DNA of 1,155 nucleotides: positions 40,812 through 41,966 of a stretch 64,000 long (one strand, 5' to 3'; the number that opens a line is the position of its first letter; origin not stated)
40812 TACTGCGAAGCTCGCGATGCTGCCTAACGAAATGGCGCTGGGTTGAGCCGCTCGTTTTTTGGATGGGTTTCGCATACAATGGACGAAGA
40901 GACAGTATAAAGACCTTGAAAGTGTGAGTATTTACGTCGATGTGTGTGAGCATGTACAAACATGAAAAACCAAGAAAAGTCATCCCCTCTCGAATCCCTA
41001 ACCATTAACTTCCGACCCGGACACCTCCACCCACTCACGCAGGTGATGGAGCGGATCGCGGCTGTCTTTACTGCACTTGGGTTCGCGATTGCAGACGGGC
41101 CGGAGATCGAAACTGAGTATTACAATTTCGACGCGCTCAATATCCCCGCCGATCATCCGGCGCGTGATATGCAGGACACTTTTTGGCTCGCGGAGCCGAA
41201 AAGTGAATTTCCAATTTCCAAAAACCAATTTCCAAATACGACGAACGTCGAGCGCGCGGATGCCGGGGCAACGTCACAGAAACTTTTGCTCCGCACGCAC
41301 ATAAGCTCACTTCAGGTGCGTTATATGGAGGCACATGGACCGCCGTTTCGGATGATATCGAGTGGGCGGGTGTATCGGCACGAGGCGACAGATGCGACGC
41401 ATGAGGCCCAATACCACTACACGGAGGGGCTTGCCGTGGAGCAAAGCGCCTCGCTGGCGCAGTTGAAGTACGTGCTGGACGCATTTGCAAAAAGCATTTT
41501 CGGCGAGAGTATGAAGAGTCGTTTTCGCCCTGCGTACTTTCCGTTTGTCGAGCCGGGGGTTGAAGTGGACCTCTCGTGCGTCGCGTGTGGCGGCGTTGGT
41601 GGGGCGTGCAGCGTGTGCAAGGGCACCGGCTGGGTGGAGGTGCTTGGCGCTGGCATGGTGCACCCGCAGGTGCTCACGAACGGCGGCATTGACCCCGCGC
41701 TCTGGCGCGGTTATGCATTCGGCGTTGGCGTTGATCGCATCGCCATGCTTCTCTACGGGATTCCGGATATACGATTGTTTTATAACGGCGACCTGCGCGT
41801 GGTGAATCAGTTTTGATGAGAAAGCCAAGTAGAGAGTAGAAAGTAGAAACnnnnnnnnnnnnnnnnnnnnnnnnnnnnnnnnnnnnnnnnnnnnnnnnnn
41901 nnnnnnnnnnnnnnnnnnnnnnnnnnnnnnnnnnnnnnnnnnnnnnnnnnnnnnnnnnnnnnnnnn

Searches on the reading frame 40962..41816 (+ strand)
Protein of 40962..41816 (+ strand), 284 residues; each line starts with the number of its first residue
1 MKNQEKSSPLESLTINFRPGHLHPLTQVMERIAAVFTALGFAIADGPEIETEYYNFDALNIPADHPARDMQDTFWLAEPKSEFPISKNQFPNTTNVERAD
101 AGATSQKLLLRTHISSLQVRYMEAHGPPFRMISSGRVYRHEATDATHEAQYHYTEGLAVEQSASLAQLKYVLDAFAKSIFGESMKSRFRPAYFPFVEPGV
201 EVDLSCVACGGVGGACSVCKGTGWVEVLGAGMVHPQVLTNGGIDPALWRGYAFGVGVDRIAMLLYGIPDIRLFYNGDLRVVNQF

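Call 27: search_protein_families(library=pfam, proteins=[window:40962-41816:+], max_evalue=0.001)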
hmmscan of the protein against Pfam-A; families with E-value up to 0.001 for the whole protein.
window:40962-41816:+ (284 aa): 1 family
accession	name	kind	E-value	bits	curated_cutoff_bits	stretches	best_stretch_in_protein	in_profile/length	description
PF01409.25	tRNA-synt_2d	-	3.4e-94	315.4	19.8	1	17-284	11-246/246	tRNA synthetases class II core domain (F)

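Call 37: find_homologous_proteins(query=window:40962-41816:+, max_evalue=1e-30)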
Query window:40962-41816:+ (284 aa): 7997 proteins with E <= 1e-30 among 8000 candidates; the best 120 are listed.
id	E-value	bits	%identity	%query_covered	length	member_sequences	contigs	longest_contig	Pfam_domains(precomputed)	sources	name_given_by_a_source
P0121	8.8e-192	653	100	100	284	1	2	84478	PF01409.26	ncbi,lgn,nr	ncbi:MAG: phenylalanine--tRNA ligase subunit alpha [bacterium]|nr:phenylalanine--tRNA ligase subunit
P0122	5.1e-148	510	84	90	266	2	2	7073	PF01409.26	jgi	-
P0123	6.9e-146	503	81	96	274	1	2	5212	PF01409.26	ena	-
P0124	3.8e-140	484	78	96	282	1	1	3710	PF01409.26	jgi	jgi:phenylalanyl-tRNA synthetase alpha chain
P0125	5.4e-113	395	65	93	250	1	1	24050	PF01409.26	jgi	jgi:phenylalanyl-tRNA synthetase alpha chain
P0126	4.5e-111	389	64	93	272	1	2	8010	PF01409.26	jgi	-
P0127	6.2e-105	368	58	93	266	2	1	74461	PF01409.26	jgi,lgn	jgi:phenylalanyl-tRNA synthetase alpha chain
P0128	1.8e-104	367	58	95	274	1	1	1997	PF01409.26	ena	-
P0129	2.1e-104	367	60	93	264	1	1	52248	PF01409.26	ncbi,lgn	-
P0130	2.5e-104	367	59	94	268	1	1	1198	PF01409.26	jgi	jgi:phenylalanyl-tRNA synthetase alpha chain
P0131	3.2e-104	366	62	93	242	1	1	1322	PF01409.26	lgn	-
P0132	2.0e-103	364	60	93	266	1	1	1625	PF01409.26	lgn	-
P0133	5.8e-103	362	59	93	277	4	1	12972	PF01409.26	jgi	-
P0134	7.9e-103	362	59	93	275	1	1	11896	PF01409.26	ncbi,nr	ncbi:MAG: phenylalanine--tRNA ligase subunit alpha [Parcubacteria group bacterium]|nr:phenylalanine-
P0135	1.5e-102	361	58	93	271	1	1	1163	PF01409.26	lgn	-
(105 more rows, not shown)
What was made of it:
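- On Patescibacteria / CPR (host): PheS is 55-60% identical to Parcubacteria group, Paceibacterota, Vogelbacteria and Yonathbacteria sequences (call 37).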
